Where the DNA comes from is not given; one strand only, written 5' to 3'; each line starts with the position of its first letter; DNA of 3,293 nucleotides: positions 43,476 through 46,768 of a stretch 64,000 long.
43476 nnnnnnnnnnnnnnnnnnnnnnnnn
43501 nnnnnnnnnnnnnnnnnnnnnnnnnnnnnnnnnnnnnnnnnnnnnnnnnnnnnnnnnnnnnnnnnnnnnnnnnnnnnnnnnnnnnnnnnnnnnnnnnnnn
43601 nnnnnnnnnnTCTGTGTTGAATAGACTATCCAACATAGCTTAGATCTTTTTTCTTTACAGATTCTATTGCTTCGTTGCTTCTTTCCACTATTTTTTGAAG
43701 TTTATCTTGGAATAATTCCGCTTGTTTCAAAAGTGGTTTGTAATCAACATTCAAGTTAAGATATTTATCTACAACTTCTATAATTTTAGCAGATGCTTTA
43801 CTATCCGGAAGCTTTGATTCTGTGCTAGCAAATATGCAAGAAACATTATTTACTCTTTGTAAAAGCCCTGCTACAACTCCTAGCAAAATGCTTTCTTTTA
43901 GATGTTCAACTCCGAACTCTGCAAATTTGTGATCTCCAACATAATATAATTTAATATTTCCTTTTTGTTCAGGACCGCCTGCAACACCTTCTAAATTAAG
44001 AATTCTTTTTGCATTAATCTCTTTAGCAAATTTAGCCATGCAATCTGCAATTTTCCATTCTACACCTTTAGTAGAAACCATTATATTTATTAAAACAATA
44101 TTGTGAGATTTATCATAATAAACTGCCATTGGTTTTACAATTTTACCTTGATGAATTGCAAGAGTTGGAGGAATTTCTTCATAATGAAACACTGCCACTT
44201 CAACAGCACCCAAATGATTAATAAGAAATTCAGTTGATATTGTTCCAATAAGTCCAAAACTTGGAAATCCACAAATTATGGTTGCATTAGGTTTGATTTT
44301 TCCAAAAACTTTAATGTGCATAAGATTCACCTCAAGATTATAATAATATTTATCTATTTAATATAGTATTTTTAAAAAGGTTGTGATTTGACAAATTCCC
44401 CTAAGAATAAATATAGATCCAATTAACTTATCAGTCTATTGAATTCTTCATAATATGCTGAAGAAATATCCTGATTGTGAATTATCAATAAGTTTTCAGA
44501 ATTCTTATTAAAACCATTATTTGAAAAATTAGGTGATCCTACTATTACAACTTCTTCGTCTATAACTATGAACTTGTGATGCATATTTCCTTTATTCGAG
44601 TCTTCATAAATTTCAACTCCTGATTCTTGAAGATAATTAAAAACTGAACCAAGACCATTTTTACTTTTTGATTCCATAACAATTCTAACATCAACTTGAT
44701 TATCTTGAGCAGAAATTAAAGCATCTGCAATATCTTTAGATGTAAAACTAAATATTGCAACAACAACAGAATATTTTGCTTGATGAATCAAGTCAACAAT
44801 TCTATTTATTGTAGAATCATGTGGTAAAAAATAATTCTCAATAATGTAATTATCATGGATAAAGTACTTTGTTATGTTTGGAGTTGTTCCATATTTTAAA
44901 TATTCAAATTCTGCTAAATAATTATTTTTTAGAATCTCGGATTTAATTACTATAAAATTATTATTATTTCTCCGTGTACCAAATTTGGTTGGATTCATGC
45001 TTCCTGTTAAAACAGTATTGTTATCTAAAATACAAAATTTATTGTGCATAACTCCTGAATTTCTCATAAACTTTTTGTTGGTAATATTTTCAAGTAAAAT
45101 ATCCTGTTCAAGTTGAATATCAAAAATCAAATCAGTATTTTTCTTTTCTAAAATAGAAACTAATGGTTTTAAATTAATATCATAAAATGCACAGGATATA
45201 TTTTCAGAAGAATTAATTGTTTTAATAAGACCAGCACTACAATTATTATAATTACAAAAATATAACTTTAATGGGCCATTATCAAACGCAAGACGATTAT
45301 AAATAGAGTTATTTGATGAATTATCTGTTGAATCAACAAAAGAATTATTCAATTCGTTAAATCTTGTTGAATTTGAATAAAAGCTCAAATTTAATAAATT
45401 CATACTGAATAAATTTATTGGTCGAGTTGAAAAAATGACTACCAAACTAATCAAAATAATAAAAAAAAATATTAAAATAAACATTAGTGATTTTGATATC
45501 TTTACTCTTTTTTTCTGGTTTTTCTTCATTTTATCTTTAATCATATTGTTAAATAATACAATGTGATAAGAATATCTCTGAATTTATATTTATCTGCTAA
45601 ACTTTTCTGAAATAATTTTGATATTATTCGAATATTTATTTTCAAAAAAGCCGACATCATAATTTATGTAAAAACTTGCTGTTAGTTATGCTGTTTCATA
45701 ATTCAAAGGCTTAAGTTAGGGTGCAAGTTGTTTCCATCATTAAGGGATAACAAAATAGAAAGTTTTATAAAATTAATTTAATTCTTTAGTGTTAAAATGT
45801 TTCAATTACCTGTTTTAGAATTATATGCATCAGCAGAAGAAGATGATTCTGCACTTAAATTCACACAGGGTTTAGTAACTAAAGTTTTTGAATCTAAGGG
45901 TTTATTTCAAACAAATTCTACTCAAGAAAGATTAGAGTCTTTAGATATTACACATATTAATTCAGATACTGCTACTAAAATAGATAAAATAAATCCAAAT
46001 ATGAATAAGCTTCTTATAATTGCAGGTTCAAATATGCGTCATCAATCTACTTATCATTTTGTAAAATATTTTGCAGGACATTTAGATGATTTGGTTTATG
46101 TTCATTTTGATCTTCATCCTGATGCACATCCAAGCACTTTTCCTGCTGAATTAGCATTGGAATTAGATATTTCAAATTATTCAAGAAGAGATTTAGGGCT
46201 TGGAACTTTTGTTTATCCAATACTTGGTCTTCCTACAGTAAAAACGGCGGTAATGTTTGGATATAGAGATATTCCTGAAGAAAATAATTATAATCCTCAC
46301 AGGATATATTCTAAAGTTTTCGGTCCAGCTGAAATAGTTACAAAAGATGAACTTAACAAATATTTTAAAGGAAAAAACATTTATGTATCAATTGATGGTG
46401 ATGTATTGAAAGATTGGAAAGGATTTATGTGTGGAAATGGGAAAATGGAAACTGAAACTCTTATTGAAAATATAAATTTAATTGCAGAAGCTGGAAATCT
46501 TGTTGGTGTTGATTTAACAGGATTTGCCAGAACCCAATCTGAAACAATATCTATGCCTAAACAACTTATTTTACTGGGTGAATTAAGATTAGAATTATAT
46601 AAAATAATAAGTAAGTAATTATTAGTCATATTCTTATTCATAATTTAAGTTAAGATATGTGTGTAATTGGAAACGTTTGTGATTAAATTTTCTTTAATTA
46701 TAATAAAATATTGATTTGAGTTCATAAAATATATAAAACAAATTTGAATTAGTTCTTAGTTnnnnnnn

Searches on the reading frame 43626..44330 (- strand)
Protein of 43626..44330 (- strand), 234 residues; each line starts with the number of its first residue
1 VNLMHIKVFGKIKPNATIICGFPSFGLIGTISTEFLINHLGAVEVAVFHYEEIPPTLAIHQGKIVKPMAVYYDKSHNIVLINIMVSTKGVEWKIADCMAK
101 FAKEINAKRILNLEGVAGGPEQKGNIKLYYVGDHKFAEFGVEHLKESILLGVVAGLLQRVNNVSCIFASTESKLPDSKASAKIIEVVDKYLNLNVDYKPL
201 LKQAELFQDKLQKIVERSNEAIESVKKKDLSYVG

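Call 15: search_protein_families(library=pfam, proteins=[window:43626-44330:-], max_evalue=0.001)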
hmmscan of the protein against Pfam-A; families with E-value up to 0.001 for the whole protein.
window:43626-44330:- (234 aa): 1 family
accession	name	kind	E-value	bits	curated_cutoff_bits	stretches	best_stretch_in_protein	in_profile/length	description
PF09754.15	PAC2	-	1.2e-28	100.9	25.8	1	19-214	2-214/215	PAC2 family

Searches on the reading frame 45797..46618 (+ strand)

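Call 15: search_protein_families(library=pfam, proteins=[window:45797-46618:+], max_evalue=0.001)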
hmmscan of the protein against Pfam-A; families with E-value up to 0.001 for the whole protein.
window:45797-46618:+ (273 aa): 1 family
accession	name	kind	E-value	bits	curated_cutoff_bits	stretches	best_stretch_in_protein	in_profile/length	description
PF00491.26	Arginase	-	4.5e-06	26.8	22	1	55-241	70-253/280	Arginase family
